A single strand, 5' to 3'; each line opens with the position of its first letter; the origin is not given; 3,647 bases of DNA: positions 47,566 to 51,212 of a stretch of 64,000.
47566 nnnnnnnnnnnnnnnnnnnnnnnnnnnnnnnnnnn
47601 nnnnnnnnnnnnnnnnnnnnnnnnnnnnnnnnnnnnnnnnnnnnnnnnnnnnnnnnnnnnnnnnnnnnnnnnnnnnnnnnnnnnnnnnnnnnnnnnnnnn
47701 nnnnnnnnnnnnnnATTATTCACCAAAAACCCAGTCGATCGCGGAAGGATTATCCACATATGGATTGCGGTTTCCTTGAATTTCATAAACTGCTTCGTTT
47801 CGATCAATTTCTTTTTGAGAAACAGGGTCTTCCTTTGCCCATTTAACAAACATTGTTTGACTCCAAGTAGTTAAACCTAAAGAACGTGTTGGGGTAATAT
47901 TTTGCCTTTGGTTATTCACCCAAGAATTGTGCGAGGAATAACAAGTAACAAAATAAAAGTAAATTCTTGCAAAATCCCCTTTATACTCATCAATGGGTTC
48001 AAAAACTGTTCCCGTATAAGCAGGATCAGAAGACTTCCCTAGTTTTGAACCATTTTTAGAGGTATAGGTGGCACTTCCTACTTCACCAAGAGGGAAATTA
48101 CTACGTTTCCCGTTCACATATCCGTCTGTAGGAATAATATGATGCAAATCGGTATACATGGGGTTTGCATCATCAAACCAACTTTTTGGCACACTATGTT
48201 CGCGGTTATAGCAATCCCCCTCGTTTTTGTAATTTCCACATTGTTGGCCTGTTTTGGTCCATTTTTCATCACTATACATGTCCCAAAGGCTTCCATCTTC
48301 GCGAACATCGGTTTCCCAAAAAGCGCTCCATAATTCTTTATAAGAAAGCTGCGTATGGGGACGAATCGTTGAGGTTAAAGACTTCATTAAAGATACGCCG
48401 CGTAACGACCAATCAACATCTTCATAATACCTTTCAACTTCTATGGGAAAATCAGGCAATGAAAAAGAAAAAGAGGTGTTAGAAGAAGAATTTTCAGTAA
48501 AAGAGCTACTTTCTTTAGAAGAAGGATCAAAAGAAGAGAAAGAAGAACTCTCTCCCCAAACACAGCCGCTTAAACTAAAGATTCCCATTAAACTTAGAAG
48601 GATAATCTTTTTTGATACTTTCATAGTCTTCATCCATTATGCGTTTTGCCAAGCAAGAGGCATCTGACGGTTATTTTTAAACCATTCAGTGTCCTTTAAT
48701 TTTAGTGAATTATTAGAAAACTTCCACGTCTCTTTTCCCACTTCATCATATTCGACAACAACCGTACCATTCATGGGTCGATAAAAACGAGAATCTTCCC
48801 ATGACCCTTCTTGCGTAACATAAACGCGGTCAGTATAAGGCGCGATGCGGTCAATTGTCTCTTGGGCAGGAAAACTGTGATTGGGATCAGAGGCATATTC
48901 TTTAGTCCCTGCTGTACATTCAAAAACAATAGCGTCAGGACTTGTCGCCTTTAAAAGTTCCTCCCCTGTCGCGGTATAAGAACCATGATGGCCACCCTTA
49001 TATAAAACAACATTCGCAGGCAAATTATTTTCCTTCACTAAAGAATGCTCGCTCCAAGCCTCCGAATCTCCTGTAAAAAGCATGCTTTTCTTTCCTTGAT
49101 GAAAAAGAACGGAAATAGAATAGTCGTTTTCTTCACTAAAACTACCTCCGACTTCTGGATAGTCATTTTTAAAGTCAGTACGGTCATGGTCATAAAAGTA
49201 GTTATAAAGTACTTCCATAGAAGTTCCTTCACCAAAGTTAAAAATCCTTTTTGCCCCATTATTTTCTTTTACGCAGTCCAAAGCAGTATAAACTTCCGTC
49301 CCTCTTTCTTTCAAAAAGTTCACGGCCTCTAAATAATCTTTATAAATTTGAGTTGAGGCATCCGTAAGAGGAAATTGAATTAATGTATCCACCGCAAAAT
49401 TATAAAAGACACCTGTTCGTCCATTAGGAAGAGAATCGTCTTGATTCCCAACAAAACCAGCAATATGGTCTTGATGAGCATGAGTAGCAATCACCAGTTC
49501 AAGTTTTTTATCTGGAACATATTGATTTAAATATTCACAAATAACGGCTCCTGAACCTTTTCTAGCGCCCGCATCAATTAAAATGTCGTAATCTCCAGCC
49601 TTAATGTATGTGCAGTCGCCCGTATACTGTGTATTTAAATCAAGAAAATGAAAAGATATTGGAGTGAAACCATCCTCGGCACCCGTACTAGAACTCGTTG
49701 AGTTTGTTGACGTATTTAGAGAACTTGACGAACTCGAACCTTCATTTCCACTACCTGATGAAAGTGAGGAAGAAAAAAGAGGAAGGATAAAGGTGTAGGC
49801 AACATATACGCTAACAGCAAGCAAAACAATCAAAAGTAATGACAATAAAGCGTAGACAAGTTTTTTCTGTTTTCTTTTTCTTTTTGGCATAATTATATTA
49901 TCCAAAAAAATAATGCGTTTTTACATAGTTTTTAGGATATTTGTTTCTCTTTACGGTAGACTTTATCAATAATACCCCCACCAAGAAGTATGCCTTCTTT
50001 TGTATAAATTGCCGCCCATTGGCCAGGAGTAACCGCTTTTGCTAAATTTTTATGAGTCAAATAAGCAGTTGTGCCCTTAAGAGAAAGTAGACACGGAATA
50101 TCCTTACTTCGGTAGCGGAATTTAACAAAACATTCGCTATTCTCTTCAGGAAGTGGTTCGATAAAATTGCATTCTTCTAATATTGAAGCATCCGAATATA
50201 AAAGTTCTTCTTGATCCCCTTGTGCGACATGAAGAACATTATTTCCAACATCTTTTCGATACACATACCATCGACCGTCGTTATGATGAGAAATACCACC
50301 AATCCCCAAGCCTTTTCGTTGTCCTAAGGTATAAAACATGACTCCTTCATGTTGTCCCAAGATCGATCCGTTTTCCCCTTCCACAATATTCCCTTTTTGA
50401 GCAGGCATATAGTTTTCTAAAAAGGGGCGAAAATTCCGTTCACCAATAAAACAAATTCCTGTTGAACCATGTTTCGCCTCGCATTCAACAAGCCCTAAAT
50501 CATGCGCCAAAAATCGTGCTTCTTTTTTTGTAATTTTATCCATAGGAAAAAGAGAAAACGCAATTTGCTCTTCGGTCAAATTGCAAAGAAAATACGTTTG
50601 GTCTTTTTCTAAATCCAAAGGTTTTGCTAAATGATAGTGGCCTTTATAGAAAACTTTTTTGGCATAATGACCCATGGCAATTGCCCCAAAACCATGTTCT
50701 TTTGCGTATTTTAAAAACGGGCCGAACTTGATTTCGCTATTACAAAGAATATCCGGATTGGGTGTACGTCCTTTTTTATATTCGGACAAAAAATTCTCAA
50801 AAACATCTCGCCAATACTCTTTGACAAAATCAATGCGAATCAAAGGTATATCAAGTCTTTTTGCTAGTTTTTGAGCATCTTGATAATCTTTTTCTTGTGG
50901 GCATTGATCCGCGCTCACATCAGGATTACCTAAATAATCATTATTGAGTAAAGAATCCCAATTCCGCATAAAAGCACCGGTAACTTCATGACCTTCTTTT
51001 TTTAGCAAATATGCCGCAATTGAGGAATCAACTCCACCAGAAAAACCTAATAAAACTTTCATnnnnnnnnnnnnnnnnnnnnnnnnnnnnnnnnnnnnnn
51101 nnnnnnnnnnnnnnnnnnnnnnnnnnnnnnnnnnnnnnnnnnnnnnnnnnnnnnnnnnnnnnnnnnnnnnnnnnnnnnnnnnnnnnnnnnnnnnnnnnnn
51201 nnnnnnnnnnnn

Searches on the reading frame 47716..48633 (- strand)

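Call 29: search_protein_families(library=pfam, proteins=[window:47716-48633:-], max_evalue=0.00001)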
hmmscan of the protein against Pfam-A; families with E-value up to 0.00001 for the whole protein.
window:47716-48633:- (305 aa): 1 family
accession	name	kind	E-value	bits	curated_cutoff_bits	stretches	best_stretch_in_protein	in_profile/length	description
PF04231.19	Endonuclease_1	-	1.5e-76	257.7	25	1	83-296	6-234/235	Endonuclease I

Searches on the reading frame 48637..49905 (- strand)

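Call 29: search_protein_families(library=pfam, proteins=[window:48637-49905:-], max_evalue=0.00001)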
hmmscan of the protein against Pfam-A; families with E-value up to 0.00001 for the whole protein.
window:48637-49905:- (422 aa): 1 family
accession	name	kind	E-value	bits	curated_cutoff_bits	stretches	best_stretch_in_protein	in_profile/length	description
PF00753.33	Lactamase_B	-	2.8e-09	37.6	22.7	1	95-150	5-59/196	Metallo-beta-lactamase superfamily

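Call 37: search_protein_families(library=ncbifam, proteins=[window:48637-49905:-], max_evalue=0.00001)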
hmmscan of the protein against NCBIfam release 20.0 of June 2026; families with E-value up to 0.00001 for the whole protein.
window:48637-49905:- (422 aa): 4 families
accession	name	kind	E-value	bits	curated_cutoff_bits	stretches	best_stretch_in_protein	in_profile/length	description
NF041809.1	Avs1a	equivalog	5.6e-14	51.7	420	1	95-152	6-64/387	AVAST type 1 anti-phage system MBL fold metallo-hydrolase Avs1a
NF049846.1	blaAHM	exception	7.5e-14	51.3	590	1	255-332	189-264/304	AHM family subclass B3-like metallo-beta-lactamase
TIGR00361.1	ComEC_Rec2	equivalog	1.1e-13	50.2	190.05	1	245-328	549-630/663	DNA internalization-related competence protein ComEC/Rec2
NF008580.0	PRK11539.1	equivalog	5e-09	35.1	969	1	255-327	616-688/758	ComEC family protein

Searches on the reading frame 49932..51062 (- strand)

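Call 29: search_protein_families(library=pfam, proteins=[window:49932-51062:-], max_evalue=0.00001)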
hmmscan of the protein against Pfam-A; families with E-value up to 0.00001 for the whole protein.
window:49932-51062:- (376 aa): 3 families
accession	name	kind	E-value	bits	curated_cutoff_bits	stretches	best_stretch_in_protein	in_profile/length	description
PF03054.22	tRNA_Me_trans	-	4.8e-69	232.5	20.6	1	1-207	1-201/202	tRNA methyl transferase HUP domain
PF20259.3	tRNA_Me_trans_M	-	2.5e-22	78.6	27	1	214-281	3-66/66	tRNA methyl transferase PRC-barrel domain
PF20258.4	tRNA_Me_trans_C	-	3.7e-14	53.3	20.6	1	294-365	5-77/77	Aminomethyltransferase beta-barrel domain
